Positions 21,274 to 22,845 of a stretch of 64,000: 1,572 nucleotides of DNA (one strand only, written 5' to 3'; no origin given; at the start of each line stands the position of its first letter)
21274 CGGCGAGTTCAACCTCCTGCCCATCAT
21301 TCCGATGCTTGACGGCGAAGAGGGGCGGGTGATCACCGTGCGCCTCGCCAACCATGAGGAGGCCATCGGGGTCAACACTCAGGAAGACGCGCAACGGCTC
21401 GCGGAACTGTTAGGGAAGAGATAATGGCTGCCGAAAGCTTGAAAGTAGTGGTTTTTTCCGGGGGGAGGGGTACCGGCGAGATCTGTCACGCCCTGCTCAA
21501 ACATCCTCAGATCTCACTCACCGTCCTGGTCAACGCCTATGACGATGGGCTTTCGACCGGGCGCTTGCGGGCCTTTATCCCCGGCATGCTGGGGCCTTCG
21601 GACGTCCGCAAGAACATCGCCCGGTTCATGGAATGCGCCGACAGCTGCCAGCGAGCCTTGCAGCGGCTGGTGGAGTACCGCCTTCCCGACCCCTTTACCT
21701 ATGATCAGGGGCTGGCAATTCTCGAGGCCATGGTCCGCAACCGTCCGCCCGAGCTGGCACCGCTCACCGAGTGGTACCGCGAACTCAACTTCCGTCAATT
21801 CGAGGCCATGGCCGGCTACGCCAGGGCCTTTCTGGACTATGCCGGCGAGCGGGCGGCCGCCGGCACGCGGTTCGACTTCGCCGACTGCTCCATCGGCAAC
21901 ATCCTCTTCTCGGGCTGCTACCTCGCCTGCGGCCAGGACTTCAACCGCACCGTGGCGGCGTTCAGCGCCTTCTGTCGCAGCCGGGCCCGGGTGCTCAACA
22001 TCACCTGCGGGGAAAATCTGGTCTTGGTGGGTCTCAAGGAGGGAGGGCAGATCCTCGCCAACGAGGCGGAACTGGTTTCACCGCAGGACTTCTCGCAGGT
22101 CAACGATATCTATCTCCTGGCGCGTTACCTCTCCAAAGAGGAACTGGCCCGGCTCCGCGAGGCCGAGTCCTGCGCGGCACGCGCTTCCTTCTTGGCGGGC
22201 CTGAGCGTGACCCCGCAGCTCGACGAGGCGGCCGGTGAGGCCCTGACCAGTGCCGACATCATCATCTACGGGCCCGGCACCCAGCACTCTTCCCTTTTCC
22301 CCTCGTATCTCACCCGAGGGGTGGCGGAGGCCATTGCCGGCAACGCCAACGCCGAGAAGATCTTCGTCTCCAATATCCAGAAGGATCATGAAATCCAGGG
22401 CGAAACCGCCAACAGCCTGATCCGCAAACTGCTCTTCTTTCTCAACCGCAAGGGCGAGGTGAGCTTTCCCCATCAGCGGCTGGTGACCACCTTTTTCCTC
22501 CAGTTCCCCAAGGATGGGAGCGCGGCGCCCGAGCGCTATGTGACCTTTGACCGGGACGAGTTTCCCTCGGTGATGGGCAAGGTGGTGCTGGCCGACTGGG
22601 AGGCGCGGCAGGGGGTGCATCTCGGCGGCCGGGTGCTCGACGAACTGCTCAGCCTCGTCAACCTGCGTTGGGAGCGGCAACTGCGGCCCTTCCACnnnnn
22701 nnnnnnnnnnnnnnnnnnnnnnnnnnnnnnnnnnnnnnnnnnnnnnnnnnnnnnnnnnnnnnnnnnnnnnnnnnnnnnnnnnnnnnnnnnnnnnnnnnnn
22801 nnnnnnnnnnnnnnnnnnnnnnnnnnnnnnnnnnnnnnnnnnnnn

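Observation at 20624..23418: CofC/CofD-like logic (nucleotidyltransferase followed by a CofD-family domain) fused to a glycosyltransferase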

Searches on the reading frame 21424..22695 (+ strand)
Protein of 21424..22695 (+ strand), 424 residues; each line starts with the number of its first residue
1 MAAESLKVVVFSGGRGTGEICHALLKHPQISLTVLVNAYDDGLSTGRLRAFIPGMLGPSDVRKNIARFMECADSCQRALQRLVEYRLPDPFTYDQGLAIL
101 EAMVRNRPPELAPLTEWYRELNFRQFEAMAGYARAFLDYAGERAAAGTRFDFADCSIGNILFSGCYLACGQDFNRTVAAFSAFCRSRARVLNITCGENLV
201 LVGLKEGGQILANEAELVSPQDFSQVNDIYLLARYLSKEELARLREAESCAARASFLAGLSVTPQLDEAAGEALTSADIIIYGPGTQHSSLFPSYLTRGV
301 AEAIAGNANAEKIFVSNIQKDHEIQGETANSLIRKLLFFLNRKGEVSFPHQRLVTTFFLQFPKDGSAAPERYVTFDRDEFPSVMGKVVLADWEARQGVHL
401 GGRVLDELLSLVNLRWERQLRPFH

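Call 10: search_solved_structures(query=window:21424-22695:+, max_evalue=1, show_alignments=3)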
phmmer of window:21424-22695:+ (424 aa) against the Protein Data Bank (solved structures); distinct sequences matched with E-value up to 1: 6.
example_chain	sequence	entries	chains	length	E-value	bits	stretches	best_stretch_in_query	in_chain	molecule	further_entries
2hzb_A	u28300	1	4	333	2e-16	63.2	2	271-335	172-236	Hypothetical UPF0052 protein BH3568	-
2o2z_A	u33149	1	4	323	2.1e-16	63.1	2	271-335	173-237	hypothetical protein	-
2ppv_A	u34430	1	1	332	2.1e-12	49.9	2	263-343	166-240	Uncharacterized protein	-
2p0y_A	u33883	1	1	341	2.5e-08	36.5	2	263-356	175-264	Hypothetical protein lp_0780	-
2q7x_A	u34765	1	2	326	2.4e-06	30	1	7-70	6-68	UPF0052 protein SP_1565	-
5wqf_A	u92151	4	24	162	0.00093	21.4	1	278-382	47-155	Isomerase trt14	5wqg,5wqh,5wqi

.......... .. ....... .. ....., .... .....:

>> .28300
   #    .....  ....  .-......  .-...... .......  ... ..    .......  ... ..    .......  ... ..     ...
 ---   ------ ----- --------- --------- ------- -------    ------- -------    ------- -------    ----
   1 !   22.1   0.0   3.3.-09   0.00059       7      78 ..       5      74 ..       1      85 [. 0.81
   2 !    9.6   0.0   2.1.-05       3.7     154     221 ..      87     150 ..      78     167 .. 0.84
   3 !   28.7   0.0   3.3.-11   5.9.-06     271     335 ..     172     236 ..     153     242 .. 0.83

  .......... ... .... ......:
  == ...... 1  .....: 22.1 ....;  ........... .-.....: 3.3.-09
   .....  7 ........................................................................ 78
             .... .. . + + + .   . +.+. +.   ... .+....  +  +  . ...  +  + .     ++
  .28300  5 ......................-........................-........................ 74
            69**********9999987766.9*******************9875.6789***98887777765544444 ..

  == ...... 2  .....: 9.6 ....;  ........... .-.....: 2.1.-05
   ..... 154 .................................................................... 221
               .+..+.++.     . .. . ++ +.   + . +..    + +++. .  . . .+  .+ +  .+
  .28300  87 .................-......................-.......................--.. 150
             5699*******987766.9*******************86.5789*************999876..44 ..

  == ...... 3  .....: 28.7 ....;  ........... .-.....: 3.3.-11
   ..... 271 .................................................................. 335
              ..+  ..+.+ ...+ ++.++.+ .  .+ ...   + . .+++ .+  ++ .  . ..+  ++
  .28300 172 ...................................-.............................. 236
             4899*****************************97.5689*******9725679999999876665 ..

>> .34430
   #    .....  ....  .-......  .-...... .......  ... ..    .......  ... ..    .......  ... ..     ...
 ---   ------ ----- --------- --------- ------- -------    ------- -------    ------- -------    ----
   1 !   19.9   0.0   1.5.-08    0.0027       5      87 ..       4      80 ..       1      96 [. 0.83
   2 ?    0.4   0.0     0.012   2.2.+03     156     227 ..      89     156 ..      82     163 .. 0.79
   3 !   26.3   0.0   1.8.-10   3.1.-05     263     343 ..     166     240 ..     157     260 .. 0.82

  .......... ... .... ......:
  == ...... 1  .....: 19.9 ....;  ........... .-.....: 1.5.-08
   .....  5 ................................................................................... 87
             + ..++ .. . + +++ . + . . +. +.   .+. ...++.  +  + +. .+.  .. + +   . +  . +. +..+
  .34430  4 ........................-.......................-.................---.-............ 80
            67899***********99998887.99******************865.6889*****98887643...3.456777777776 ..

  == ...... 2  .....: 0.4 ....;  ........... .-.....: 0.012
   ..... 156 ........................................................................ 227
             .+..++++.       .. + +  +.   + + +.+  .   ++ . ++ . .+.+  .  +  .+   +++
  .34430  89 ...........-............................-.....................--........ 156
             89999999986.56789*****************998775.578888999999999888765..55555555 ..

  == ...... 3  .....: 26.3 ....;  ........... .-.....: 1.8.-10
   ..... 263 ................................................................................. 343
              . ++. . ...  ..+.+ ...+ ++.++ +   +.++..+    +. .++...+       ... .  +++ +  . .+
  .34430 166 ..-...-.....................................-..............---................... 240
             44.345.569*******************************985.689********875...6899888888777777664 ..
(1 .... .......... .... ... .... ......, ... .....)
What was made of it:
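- On YvcK/GlmR: DDG aligns with the DDG of B. halodurans YvcK (call 10).
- DD aligns with the DD of B. halodurans YvcK (call 10). The residue aligned with the Asn of the YvcK 'LPN' motif, which is part of the Listeria GlmR triple mutant if the numbering corresponds, is Ser in the fusion (call 10).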

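Call 57: search_protein_representatives(protein=window:21424-22668:+)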
Query: 415 residues. Proteins with E-value up to 0.001 (for the whole library): 2281; up to 1e-10: 859; up to 1e-30: 331. The best 150 are listed.
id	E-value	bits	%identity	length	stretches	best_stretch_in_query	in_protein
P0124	1.6e-126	438.9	55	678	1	4-413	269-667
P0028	4.3e-123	427.6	51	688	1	5-414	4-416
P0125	9.7e-115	400.1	48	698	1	9-415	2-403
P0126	2.0e-110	385.9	49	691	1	6-411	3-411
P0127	1.9e-109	382.6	49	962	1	5-412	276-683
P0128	1.8e-108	379.5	46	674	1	6-412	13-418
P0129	1.1e-107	376.9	48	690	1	4-412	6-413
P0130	7.0e-106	370.9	47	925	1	5-413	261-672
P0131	1.1e-105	370.2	46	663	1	3-415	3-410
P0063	2.2e-104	366.0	45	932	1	4-413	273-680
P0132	6.0e-103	361.3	45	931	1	4-413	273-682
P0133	6.1e-103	361.2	45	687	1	5-413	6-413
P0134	1.7e-101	356.5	46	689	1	6-415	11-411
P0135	5.7e-100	351.5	43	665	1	10-414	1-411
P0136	5.3e-98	345.0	45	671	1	4-413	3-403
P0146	8.2e-92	324.6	46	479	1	5-395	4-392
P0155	2.5e-81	290.1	38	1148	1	4-413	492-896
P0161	2.7e-75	270.2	37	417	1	7-413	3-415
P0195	1.8e-65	237.9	39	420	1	1-342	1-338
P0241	3.6e-58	213.9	37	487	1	5-341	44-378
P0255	1.0e-54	202.5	41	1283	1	4-368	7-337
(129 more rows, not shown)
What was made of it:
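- At 50% clustering there are 331 representatives at E<=1e-30 (call 57).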

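Call 58: search_protein_families(library=pfam, proteins=[P0124, P0155, P0255, P0127, P0161, P0195, P0146, P0241], max_evalue=0.0001)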
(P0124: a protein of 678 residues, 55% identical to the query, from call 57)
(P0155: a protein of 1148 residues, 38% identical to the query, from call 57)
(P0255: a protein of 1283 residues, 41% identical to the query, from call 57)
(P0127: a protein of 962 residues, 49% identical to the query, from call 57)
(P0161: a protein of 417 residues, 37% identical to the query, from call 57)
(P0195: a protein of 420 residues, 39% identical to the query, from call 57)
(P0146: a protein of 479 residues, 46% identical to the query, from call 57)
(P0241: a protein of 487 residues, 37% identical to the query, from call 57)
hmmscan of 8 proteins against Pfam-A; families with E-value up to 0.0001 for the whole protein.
P0124 (678 aa): 4 families
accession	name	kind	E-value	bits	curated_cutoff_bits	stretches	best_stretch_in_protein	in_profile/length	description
PF01933.23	CofD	-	2.1e-26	93.2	30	1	273-592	1-237/290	2-phospho-L-lactate transferase CofD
PF12804.13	NTP_transf_3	-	7.4e-13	49.4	27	1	25-154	1-123/160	MobA-like NTP transferase domain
PF00483.29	NTP_transferase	-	5.4e-08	33.1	21.2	1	25-145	2-128/245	Nucleotidyl transferase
PF01128.25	IspD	-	3.9e-06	27.2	27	1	25-85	3-65/221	2-C-methyl-D-erythritol 4-phosphate cytidylyltransferase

P0155 (1148 aa): 9 families
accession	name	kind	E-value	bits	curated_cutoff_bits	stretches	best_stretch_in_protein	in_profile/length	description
PF13419.12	HAD_2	-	5.1e-39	134.7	23.8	1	11-190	1-178/178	Haloacid dehalogenase-like hydrolase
PF00702.32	Hydrolase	-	7.9e-35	121.4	26.4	1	9-183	2-190/191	haloacid dehalogenase-like hydrolase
PF01933.23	CofD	-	1.3e-34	120.2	30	1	496-873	1-273/290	2-phospho-L-lactate transferase CofD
PF00535.33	Glycos_transf_2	-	2.8e-33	115.6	23.3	1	911-1033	1-123/168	Glycosyl transferase family 2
PF12804.13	NTP_transf_3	-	2.4e-16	60.7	27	1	248-359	1-106/160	MobA-like NTP transferase domain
PF00483.29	NTP_transferase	-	2.4e-11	44.1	21.2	1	248-383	2-142/245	Nucleotidyl transferase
PF10111.15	Glyco_tranf_2_2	-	1.3e-07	31.9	27.3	1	912-1011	2-104/276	Glycosyltransferase like family 2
PF13641.12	Glyco_tranf_2_3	-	1.4e-07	32.2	27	1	910-1013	3-111/230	Glycosyltransferase like family 2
PF01128.25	IspD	-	5.2e-06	26.8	27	1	248-308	3-65/221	2-C-methyl-D-erythritol 4-phosphate cytidylyltransferase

P0255 (1283 aa): 1 family
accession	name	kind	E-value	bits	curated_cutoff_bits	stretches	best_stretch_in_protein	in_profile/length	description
PF01933.23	CofD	-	4.3e-20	72.5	30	1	11-331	1-252/290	2-phospho-L-lactate transferase CofD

P0127 (962 aa): 5 families
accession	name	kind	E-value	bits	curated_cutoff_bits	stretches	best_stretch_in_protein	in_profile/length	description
PF01933.23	CofD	-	3.3e-26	92.6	30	1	279-600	1-228/290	2-phospho-L-lactate transferase CofD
PF00535.33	Glycos_transf_2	-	8.7e-25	88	23.3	1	699-817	1-119/168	Glycosyl transferase family 2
PF12804.13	NTP_transf_3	-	3.5e-13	50.5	27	1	24-136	1-109/160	MobA-like NTP transferase domain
PF01128.25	IspD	-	6.8e-09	36.2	27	1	24-149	3-129/221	2-C-methyl-D-erythritol 4-phosphate cytidylyltransferase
PF13641.12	Glyco_tranf_2_3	-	1.8e-05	25.3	27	0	697-809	2-119/230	Glycosyltransferase like family 2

P0161 (417 aa): 1 family
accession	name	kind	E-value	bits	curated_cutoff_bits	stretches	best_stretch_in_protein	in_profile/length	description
PF01933.23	CofD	-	5.4e-23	82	30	1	4-320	1-219/290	2-phospho-L-lactate transferase CofD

P0195 (420 aa): 1 family
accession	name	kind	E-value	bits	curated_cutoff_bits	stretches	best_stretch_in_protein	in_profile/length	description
PF01933.23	CofD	-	8.2e-19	68.3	30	1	8-355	1-253/290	2-phospho-L-lactate transferase CofD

P0146 (479 aa): 1 family
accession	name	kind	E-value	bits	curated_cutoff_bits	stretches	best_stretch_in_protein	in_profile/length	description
PF01933.23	CofD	-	3.6e-23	82.6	30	1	7-339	1-240/290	2-phospho-L-lactate transferase CofD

P0241 (487 aa): 1 family
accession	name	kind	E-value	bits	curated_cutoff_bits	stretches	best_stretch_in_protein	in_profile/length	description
PF01933.23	CofD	-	4.7e-30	105.2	30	1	48-394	2-251/290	2-phospho-L-lactate transferase CofD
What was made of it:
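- A pure sensor would not be expected to be fused N-terminally to NT and HAD in gene-order collinear polypeptides (call 58).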

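Call 59: find_encoding_contigs(protein=P0161, flank=8000, max_places=2)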
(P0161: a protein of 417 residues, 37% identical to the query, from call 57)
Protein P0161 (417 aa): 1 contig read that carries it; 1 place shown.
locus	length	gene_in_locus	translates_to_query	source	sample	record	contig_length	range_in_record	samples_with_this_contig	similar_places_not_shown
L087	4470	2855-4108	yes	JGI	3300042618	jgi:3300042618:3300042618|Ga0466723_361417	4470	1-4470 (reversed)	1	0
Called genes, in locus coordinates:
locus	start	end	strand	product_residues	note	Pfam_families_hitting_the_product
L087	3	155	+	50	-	?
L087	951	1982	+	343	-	PF00535:Glycos_transf_2, PF10111:Glyco_tranf_2_2, PF13506:Glyco_transf_21 (weak), PF13641:Glyco_tranf_2_3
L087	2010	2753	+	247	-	PF00483:NTP_transferase, PF01128:IspD (weak), PF12804:NTP_transf_3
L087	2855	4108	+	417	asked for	PF01933:CofD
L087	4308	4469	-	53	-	?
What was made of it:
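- A split version keeps the order GT2-NT-CofD-like (call 59).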

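Call 60: find_encoding_contigs(protein=P0155, flank=8000, max_places=2)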
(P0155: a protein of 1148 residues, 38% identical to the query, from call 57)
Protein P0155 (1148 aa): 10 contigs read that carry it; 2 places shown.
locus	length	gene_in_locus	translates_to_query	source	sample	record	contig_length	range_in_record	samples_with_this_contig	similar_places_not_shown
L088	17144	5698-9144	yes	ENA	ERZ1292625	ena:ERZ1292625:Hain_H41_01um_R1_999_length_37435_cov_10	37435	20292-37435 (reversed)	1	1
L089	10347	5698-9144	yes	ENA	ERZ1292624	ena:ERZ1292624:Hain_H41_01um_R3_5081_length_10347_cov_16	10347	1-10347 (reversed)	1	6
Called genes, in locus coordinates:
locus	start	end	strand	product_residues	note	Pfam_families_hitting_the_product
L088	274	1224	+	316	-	PF00535:Glycos_transf_2, PF10111:Glyco_tranf_2_2, PF13506:Glyco_transf_21, PF13641:Glyco_tranf_2_3, PF13632:Glyco_trans_2_3 (weak)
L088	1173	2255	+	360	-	PF04055:Radical_SAM, PF13353:Fer4_12 (weak), PF13186:SPASM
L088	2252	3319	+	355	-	PF13353:Fer4_12 (weak), PF04055:Radical_SAM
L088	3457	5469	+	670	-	-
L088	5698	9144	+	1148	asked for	PF00702:Hydrolase, PF13419:HAD_2, PF00483:NTP_transferase, PF01128:IspD (weak), PF12804:NTP_transf_3, PF01933:CofD, PF00535:Glycos_transf_2, PF10111:Glyco_tranf_2_2 (weak), +1 more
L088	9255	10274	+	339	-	PF01073:3Beta_HSD, PF01370:Epimerase, PF02719:Polysacc_synt_2, PF04321:RmlD_sub_bind, PF13460:NAD_binding_10 (weak), PF16363:GDP_Man_Dehyd, PF07993:NAD_binding_4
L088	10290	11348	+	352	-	-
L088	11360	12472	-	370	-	PF13439:Glyco_transf_4, PF13579:Glyco_trans_4_4, PF00534:Glycos_transf_1, PF13692:Glyco_trans_1_4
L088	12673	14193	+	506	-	PF02310:B12-binding, PF04055:Radical_SAM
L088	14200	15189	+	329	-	PF02353:CMAS (weak), PF13489:Methyltransf_23, PF07021:MetW, PF08241:Methyltransf_11, PF08242:Methyltransf_12, PF13649:Methyltransf_25, PF13847:Methyltransf_31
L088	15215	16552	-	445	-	PF00571:CBS (faint), PF05368:NmrA, PF01073:3Beta_HSD, PF01370:Epimerase, PF02719:Polysacc_synt_2, PF04321:RmlD_sub_bind, PF13460:NAD_binding_10, PF16363:GDP_Man_Dehyd, +1 more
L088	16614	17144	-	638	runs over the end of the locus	PF01209:Ubie_methyltran, PF13489:Methyltransf_23, PF13847:Methyltransf_31, PF08241:Methyltransf_11, PF08242:Methyltransf_12, PF13649:Methyltransf_25, PF00155:Aminotran_1_2, PF01041:DegT_DnrJ_EryC1, +1 more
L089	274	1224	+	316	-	PF00535:Glycos_transf_2, PF10111:Glyco_tranf_2_2, PF13506:Glyco_transf_21, PF13641:Glyco_tranf_2_3, PF13632:Glyco_trans_2_3 (weak)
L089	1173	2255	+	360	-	PF04055:Radical_SAM, PF13353:Fer4_12 (weak), PF13186:SPASM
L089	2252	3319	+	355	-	PF13353:Fer4_12 (weak), PF04055:Radical_SAM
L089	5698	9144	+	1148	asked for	PF00702:Hydrolase, PF13419:HAD_2, PF00483:NTP_transferase, PF01128:IspD (weak), PF12804:NTP_transf_3, PF01933:CofD, PF00535:Glycos_transf_2, PF10111:Glyco_tranf_2_2 (weak), +1 more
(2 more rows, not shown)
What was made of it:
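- HAD·NT·CofD-like·GT2, 1148 aa, seen on 10 contigs (calls 58, 60).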

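Call 62: search_solved_structures(query=A2, max_evalue=10, show_alignments=0)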
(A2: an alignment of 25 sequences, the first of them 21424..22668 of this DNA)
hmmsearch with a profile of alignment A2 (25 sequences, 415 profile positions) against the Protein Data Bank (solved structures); distinct sequences matched with E-value up to 10: 7.
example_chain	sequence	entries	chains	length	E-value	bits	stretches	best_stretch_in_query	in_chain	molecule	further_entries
2hzb_A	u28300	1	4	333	7.7e-28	101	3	270-332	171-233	Hypothetical UPF0052 protein BH3568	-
2o2z_A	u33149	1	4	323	1.5e-27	100.1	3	270-332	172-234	hypothetical protein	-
2ppv_A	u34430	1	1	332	2.7e-25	92.6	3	4-90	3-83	Uncharacterized protein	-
2q7x_A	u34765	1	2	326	1.6e-21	80.2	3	262-414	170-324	UPF0052 protein SP_1565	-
2p0y_A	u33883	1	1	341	1.5e-19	73.7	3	254-413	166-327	Hypothetical protein lp_0780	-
3c3d_A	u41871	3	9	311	0.54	12.6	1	8-41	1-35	2-phospho-L-lactate transferase | LPPG:FO 2-phospho-L-lactate transferase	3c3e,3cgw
9otb_A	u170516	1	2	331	1.7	11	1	51-101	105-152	Dioxygenase swnH2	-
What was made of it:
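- On CofD/FbiA (LPPG or EPPG:FO phosphotransferase): Profile against M. mazei CofD 3c3d gives E 0.54, against 8e-28 for YvcK (call 62).
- Profile E against M. mazei CofD is 0.54 (call 62).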
